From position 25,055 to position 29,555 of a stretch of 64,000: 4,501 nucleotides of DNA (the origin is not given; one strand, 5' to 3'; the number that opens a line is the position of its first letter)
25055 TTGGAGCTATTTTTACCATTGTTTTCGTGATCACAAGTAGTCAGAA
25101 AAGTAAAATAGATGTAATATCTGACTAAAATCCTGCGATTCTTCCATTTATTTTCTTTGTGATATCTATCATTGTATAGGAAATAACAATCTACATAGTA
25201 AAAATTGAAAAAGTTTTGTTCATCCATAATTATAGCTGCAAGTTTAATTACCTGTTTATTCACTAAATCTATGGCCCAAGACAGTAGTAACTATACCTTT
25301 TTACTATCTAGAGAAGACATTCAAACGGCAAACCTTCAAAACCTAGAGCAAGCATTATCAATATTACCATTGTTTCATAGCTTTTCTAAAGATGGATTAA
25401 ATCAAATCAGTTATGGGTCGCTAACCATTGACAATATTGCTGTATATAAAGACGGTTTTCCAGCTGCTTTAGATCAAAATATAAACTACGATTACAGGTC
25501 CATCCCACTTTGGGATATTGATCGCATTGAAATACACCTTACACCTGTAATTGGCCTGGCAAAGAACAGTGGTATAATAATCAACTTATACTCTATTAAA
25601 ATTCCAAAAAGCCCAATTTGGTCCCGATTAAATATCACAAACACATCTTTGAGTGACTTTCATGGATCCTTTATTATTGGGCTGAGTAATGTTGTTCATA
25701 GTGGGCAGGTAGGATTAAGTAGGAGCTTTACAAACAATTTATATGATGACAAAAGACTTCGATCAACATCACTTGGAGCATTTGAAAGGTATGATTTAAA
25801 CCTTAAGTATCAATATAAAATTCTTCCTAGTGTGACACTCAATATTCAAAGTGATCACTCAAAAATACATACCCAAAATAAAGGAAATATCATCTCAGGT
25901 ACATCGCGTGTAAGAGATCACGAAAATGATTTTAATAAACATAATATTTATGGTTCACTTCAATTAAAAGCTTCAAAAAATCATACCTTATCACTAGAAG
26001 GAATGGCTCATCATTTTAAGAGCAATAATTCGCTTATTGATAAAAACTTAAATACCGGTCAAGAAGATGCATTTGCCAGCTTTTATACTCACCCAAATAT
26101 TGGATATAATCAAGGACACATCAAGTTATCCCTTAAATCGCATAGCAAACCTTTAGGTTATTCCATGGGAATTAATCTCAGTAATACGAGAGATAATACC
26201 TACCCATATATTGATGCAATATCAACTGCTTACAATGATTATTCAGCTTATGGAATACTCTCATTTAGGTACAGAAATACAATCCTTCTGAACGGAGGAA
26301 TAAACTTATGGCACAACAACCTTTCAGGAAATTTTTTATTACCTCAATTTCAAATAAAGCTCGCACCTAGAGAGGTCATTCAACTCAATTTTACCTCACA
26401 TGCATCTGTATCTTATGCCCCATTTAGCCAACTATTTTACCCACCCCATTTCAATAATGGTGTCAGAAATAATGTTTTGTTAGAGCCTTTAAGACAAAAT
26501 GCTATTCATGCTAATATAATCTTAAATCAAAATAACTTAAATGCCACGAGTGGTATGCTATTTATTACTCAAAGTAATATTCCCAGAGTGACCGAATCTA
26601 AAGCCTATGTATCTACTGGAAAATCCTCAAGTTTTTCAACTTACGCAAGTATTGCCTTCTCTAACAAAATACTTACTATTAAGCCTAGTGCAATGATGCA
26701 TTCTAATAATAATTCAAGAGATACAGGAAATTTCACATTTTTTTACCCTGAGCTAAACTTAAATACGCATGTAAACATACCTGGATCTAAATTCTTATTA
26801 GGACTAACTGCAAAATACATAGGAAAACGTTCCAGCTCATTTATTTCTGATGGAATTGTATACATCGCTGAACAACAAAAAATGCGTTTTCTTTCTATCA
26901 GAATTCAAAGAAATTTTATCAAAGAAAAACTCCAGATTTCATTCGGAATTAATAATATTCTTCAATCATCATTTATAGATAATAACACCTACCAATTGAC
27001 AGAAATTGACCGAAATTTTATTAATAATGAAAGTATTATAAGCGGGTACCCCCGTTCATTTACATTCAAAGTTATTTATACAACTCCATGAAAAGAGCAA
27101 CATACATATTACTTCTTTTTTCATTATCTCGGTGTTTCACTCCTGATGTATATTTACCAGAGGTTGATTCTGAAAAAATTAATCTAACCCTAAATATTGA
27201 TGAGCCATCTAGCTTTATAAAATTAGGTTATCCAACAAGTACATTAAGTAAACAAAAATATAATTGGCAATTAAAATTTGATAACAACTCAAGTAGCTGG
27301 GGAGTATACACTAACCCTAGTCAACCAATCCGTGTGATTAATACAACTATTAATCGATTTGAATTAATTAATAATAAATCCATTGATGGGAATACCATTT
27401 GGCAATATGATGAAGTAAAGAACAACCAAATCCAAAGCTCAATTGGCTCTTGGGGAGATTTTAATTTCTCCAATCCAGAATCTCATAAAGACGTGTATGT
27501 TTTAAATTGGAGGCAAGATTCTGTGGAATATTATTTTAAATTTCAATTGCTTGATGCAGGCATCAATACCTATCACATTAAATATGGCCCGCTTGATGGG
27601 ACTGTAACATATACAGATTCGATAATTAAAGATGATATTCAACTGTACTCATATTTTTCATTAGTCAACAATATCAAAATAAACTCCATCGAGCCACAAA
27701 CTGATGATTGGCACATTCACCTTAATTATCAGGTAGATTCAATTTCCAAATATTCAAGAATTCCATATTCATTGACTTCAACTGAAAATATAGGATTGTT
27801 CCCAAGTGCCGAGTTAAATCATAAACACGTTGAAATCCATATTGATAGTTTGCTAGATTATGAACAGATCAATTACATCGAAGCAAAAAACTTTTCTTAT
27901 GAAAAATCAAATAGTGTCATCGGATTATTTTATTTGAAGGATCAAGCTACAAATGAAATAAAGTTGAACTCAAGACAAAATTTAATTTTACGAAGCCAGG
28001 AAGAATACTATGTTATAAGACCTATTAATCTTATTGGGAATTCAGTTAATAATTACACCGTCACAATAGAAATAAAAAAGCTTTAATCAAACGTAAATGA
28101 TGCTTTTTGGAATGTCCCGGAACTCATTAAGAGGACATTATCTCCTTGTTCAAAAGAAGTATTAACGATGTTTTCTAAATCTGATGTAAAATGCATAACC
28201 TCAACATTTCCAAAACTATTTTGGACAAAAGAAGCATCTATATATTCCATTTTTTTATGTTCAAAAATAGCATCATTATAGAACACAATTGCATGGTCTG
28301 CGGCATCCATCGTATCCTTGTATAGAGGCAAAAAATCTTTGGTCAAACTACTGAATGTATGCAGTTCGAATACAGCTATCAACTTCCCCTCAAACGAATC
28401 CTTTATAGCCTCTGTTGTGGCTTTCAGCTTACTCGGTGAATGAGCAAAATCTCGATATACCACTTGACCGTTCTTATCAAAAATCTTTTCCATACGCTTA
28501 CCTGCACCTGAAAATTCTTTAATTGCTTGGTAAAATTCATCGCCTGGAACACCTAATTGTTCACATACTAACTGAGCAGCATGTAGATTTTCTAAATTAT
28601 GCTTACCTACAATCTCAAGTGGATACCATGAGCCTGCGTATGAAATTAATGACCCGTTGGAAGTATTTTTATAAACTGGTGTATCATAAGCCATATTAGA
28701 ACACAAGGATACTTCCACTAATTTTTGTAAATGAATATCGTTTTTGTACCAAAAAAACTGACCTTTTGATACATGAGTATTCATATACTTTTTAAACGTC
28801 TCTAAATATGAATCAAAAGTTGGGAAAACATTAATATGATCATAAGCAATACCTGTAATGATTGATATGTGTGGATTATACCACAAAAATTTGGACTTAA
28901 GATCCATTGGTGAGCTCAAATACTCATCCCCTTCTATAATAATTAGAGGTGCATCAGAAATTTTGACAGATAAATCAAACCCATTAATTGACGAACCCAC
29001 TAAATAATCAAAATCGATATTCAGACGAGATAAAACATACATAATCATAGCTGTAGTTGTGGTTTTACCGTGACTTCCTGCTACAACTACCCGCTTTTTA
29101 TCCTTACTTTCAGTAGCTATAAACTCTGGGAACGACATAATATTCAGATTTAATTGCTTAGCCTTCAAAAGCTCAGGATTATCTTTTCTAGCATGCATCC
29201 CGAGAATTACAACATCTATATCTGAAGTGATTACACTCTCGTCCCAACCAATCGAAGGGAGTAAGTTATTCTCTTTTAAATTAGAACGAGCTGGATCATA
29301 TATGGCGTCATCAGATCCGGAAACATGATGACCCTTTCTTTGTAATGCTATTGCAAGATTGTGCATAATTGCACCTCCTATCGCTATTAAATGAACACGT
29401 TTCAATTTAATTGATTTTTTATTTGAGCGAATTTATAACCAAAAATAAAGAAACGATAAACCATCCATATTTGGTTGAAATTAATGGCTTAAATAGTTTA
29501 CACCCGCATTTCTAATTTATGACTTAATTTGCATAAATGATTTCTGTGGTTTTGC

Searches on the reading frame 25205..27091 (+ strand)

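Call 114: search_protein_families(library=pfam, proteins=[window:25205-27091:+], max_evalue=0.00001)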
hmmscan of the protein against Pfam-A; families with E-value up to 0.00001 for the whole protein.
window:25205-27091:+ (628 aa): 1 family
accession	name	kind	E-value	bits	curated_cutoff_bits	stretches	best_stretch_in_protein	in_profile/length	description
PF07715.20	Plug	-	5.3e-07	30.6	23.9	1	33-110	11-90/107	TonB-dependent Receptor Plug Domain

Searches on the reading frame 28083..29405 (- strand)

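Call 114: search_protein_families(library=pfam, proteins=[window:28083-29405:-], max_evalue=0.00001)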
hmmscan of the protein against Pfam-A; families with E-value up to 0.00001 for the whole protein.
window:28083-29405:- (440 aa): 3 families
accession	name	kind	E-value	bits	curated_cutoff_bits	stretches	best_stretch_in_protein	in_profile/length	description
PF08245.18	Mur_ligase_M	-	1.4e-11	45.2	24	1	108-280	1-199/200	Mur ligase middle domain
PF02875.26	Mur_ligase_C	-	1e-10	43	28.4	1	304-430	2-127/127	Mur ligase, glutamate ligase domain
PF01225.30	Mur_ligase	-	2.5e-09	37.8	21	1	4-98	2-89/95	Mur ligase family, catalytic domain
